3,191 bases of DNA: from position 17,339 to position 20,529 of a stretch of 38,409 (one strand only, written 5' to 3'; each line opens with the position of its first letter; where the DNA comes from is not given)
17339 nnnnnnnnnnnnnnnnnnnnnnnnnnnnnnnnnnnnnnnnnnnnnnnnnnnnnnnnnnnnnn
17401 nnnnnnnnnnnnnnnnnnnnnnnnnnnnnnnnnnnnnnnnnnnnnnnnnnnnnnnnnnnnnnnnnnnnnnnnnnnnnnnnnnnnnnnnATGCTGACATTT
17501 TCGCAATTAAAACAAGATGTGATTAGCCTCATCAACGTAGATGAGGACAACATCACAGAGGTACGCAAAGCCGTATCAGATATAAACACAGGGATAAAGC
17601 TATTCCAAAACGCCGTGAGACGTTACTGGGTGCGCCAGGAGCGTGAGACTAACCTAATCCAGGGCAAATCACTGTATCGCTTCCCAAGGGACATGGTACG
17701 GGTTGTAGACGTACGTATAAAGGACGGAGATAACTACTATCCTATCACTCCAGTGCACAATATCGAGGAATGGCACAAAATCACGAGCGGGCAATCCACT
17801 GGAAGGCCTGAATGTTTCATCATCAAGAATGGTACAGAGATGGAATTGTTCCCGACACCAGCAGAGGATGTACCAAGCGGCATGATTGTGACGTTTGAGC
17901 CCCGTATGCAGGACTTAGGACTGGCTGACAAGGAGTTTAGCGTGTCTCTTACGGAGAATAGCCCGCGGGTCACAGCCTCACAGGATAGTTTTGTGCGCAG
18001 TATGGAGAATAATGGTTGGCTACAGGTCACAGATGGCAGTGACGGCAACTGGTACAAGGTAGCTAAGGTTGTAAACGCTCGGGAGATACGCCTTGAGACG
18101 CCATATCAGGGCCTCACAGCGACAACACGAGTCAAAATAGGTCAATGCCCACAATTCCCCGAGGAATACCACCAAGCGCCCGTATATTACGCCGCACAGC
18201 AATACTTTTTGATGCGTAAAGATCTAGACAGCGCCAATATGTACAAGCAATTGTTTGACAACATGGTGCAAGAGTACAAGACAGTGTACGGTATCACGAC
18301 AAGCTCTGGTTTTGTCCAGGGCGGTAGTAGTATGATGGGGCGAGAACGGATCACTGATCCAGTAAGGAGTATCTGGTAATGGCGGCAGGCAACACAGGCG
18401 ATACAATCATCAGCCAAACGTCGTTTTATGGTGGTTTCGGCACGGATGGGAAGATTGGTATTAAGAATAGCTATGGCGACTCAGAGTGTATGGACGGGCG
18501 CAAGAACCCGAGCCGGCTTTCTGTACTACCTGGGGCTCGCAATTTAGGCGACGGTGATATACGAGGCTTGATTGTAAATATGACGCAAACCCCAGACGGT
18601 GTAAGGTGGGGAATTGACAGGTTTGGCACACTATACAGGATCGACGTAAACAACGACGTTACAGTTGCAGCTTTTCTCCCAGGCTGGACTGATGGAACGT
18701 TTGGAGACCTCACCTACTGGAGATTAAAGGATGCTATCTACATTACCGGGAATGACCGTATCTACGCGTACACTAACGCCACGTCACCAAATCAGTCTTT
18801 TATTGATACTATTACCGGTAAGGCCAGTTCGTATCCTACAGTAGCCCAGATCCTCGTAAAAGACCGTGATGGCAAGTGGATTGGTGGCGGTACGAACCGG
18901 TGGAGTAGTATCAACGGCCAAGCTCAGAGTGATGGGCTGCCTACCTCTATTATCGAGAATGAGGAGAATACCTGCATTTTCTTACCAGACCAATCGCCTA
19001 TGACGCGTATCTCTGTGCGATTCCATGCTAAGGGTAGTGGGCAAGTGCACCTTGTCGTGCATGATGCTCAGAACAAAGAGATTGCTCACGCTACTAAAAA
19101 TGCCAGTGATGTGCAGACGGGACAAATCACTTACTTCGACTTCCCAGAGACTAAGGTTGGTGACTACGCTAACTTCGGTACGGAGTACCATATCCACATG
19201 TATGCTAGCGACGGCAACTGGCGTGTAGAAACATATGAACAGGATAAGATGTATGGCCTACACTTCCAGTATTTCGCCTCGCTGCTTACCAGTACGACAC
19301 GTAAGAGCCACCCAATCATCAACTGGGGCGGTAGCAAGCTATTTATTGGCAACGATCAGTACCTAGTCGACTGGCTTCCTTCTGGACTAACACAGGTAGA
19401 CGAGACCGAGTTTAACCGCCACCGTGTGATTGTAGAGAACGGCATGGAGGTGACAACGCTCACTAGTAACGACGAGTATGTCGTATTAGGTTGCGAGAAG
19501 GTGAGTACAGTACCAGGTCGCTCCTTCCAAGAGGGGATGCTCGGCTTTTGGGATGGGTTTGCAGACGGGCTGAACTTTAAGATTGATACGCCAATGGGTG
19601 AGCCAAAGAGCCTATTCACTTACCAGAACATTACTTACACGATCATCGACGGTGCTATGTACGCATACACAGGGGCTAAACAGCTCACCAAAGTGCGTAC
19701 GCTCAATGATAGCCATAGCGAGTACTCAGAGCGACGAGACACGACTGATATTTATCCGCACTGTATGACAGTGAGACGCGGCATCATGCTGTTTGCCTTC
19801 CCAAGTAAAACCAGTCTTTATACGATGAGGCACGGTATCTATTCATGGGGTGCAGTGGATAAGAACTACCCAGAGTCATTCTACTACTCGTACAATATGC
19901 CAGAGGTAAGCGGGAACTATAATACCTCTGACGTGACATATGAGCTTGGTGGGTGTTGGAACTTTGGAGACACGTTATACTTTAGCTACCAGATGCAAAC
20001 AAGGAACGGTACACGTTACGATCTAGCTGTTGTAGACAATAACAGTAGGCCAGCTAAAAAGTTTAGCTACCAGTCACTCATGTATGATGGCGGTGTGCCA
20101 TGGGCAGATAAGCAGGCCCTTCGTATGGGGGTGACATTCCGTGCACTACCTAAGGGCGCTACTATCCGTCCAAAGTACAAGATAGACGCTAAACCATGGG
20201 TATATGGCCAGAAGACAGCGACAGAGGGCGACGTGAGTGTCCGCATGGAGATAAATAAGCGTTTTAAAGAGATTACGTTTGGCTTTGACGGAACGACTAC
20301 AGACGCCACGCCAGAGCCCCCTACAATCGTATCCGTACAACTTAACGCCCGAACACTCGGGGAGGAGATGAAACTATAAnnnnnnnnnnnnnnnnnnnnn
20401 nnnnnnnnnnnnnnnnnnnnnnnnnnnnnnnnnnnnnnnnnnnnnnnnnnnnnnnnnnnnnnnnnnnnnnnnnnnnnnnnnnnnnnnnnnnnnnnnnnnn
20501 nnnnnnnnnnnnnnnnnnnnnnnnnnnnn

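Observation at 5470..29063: Non-canonical late-module order: lysis genes mid-module and the major capsid gene last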

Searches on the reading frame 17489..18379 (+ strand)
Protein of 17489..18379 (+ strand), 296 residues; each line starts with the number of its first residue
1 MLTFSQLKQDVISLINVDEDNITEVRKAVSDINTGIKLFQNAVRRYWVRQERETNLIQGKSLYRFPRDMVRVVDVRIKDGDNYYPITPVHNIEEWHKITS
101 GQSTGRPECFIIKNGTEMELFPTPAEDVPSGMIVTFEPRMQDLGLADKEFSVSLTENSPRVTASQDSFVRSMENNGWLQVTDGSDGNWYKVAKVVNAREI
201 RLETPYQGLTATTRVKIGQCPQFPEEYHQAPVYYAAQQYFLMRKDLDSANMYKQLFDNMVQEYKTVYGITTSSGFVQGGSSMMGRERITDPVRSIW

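Call 5: search_protein_families(library=phrogs, proteins=[window:17489-18379:+], max_evalue=0.01)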
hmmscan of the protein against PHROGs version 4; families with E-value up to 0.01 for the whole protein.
window:17489-18379:+ (296 aa): 3 families
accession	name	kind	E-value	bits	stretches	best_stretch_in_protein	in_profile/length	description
phrog_6013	-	tail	0.00037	20.7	1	47-126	50-132/228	tail protein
phrog_2712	-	tail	0.00093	18.7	1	151-214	384-444/700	tail fiber protein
phrog_38424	-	unknown function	0.0037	17.1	1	148-213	5-67/488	-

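Call 28: search_solved_structures(query=window:17489-18379:+, max_evalue=1)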
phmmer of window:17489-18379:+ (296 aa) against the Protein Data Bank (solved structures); distinct sequences matched with E-value up to 1: 1.
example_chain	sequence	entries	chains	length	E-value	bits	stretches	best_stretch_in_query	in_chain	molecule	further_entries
25ve_A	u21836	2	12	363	0.0021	20.5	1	150-215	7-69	F2-pyocin side fiber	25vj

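Call 34: search_protein_families(library=pfam, proteins=[window:17489-18379:+], max_evalue=0.01)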
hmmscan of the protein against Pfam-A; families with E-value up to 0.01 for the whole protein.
window:17489-18379:+ (296 aa): 1 family
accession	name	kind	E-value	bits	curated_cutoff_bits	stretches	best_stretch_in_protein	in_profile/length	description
PF24175.2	SU10_adaptor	-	9.9e-15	55.9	27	1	3-263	2-181/194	SU10 adaptor protein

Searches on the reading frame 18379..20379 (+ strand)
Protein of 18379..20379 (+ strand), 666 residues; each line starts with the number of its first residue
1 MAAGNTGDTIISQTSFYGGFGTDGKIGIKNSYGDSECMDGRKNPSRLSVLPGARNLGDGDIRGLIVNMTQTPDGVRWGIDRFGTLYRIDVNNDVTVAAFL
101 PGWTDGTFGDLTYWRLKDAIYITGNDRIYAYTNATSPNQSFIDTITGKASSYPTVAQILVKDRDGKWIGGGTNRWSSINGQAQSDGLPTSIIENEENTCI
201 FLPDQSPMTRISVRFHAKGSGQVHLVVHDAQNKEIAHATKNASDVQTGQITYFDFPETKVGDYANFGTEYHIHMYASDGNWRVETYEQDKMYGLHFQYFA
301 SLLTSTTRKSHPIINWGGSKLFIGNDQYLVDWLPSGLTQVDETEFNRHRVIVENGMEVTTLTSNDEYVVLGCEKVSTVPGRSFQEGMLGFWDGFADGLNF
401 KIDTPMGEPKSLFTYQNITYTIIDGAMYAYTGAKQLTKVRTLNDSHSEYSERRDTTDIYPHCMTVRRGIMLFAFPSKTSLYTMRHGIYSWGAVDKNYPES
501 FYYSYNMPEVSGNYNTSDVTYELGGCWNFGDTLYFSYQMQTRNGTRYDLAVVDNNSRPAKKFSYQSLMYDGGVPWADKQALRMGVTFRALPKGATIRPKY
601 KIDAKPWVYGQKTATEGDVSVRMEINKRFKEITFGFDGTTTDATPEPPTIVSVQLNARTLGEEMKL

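Call 5: search_protein_families(library=phrogs, proteins=[window:18379-20379:+], max_evalue=0.01)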
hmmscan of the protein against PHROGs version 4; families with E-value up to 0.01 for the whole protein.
window:18379-20379:+ (666 aa): 0 families

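Call 27: search_solved_structures(query=window:18379-20379:+, max_evalue=1)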
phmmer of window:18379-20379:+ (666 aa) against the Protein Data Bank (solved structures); distinct sequences matched with E-value up to 1: 7.
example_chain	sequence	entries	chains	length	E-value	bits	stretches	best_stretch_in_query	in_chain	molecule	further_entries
6rqg_A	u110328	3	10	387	0.33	12.4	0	358-441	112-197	46 kDa surface antigen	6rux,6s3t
4bj3_A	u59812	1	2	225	0.7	11.4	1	11-93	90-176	INTEGRIN ALPHA-2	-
1dzi_A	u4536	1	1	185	0.77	11.2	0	11-88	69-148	INTEGRIN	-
5hj2_C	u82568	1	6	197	0.9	11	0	11-88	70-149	Integrin alpha-2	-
9rhy_A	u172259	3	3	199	0.9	11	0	11-88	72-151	Integrin alpha-2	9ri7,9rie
9vb8_A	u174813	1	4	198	0.91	11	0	11-88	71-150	Integrin alpha-2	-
1v7p_C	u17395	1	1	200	0.93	11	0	11-88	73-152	Integrin alpha-2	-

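Call 30: find_homologous_proteins(query=window:18379-20379:+, max_evalue=0.00001)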
Query window:18379-20379:+ (666 aa): 70 proteins with E <= 0.00001 among 4697 candidates.
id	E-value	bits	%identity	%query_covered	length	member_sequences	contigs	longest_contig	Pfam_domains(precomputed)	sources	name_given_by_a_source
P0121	0.0e+0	1541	98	100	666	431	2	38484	-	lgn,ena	-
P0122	0.0e+0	1037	66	100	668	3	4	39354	-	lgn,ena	-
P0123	0.0e+0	1030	65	100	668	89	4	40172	-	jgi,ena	jgi:hypothetical protein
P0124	0.0e+0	1030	66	100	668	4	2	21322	-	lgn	-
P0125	5.4e-297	1005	64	100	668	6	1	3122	-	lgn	-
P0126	2.9e-292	989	63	100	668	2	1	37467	-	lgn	-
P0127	4.9e-289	979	63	100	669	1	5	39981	-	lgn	-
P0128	8.5e-288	974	64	100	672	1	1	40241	-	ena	-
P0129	3.1e-287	973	63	100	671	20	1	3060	-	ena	-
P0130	2.8e-284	963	62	100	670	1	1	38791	-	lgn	-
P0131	3.5e-284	963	62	100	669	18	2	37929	-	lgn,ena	-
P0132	6.9e-284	962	63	100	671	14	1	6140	-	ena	-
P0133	5.2e-282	955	62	100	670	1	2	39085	-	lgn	-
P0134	9.9e-282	954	62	100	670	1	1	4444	-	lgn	-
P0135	4.0e-281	952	61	100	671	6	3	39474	-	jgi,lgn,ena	-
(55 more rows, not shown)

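Call 34: search_protein_families(library=pfam, proteins=[window:18379-20379:+], max_evalue=0.01)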
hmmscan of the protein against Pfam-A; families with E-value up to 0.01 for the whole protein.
window:18379-20379:+ (666 aa): 0 families

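Call 48: predict_structure(alignment_id=A3)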
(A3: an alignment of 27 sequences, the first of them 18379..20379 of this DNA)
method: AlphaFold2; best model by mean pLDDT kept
length: 666 residues; sequences in the alignment: 27
mean_pLDDT: 81.2   pTM: 0.80
mean pLDDT of the five models: 81.2, 79.4, 77.9, 77.6, 77.3
residues with pLDDT >= 90: 216; 70-90: 324; 50-70: 84; < 50: 42
segments of 3 or more residues with pLDDT < 50: 1-5, 15-32, 379-382, 448-452, 493-498, 664-666
pLDDT, mean of each block of 10 residues (from residue 1): 53 49 37 68 68 81 93 94 93 91 88 90 89 80 75 80 85 72 86 88 86 91 94 94 91 90 84 92 90 89 84 85 89 70 65 86 89 71 74 86 81 86 81 74 54 66 86 85 82 50 80 84 93 93 90 89 78 62 90 93 87 93 87 88 85 80 50
secondary structure, 60 per line:
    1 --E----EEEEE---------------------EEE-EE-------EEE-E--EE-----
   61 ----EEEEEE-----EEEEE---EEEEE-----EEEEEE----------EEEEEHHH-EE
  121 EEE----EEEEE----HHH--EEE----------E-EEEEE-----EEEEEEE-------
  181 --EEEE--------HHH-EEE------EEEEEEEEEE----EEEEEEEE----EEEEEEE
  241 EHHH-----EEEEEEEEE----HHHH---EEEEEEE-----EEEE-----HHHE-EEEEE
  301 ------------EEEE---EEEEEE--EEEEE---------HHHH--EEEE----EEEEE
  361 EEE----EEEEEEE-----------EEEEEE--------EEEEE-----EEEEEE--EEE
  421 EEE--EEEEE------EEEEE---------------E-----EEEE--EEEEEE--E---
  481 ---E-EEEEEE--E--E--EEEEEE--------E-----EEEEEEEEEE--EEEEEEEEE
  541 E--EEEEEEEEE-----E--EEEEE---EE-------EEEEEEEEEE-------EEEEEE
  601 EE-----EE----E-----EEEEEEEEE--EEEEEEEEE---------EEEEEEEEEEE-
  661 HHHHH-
elements in order (helices of 4 or more, strands of 3 or more residues): E8-12 E34-36 E47-49 E65-70 E76-80 E84-88 E94-99 E110-114 E119-123 E128-132 E142-144 E157-161 E167-173 E183-186 E199-201 E208-217 E222-229 E234-241 E250-258 H263-266 E270-276 E282-285 E296-300 E313-316 E320-325 E328-332 H342-345 E348-351 E356-363 E368-374 E386-391 E400-404 E410-415 E418-423 E426-430 E437-441 E463-466 E469-474 E486-491 E500-505 E520-529 E532-541 E544-552 E561-565 E578-587 E595-602 E620-628 E631-639 E649-659 H661-665

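Call 52: fold_search(model_id=the predicted structure, library=pdb)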
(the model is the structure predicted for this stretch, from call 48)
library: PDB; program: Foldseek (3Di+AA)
matches with E <= 10: 1375; with E <= 0.001: 131
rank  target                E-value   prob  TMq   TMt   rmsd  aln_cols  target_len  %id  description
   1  9vvr_V                3.9e-12  1.00  0.29  0.26  18.1       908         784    9  Structure of the bacteriophage E1004 tail (released 2025-11-12)
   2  8i4m_A                6.0e-12  1.00  0.32  0.27  19.3       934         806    8  Portal-tail complex structure of the Cyanophage P-SCSP1u (released 2023-11-01)
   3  9vvr_S                1.1e-11  1.00  0.30  0.27  19.7       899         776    9  Structure of the bacteriophage E1004 tail (released 2025-11-12)
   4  6r21_a                5.1e-10  1.00  0.34  0.29  17.2       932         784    9  Cryo-EM structure of T7 bacteriophage fiberless tail complex (released 2019-09-04)
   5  7z4b_DW               1.7e-09  1.00  0.30  0.24  32.9       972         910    9  Bacteriophage SU10 virion (C1) (released 2022-12-28)
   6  7z4f_G                2.0e-09  1.00  0.29  0.23  40.9       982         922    8  Tail of phage SU10 genome release intermediate (released 2022-08-17)
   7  8eap_D                2.9e-09  1.00  0.38  0.51  13.9       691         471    8  Cryo-EM structure of the in-situ gp10-gp26 from bacteriophage P22 (released 2023-09-06)
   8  9nwi_Y                9.4e-09  1.00  0.39  0.48  14.2       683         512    9  Pseudomonas phage Pa223 tail (C6 symmetry) (released 2025-08-06)
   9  8u10_1                9.8e-09  1.00  0.29  0.38  27.7       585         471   11  In situ cryo-EM structure of bacteriophage P22 gp1:gp4:gp5:gp10:gp9 N-term complex in conformation 1 at 3.2A resolutio (released 2023-11-22)
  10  9jg6_a                1.1e-08  1.00  0.38  0.52  13.9       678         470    8  The tail-complex structure of phage P22 (released 2025-02-26)
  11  7sg7_S                2.4e-08  1.00  0.37  0.49  12.9       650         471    8  In situ cryo-EM structure of bacteriophage Sf6 gp8:gp14N complex at 2.8 A resolution (released 2022-11-09)
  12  3v9f_A                9.3e-08  1.00  0.23  0.21  32.2       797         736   10  Crystal Structure of the extracellular domain of the putative hybrid two component system BT3049 from B. thetaiotaomic (released 2012-03-14)
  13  9vql_B                1.0e-07  1.00  0.12  0.10  30.0       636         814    9  Cryo-EM structure of the dimeric Elapor1 mutant (released 2025-07-23)
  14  9a2d_F                1.5e-07  1.00  0.20  0.11  27.8       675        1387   10  Modeling of the ciliary Intraflagellar transport-A complex (released 2024-05-10)
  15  6y7o_A                1.9e-07  1.00  0.31  0.57  12.0       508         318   10  The complex between the eight-bladed symmetrical designer protein Tako8 and the silicotungstic acid Keggin (STA) (released 2020-12-16)
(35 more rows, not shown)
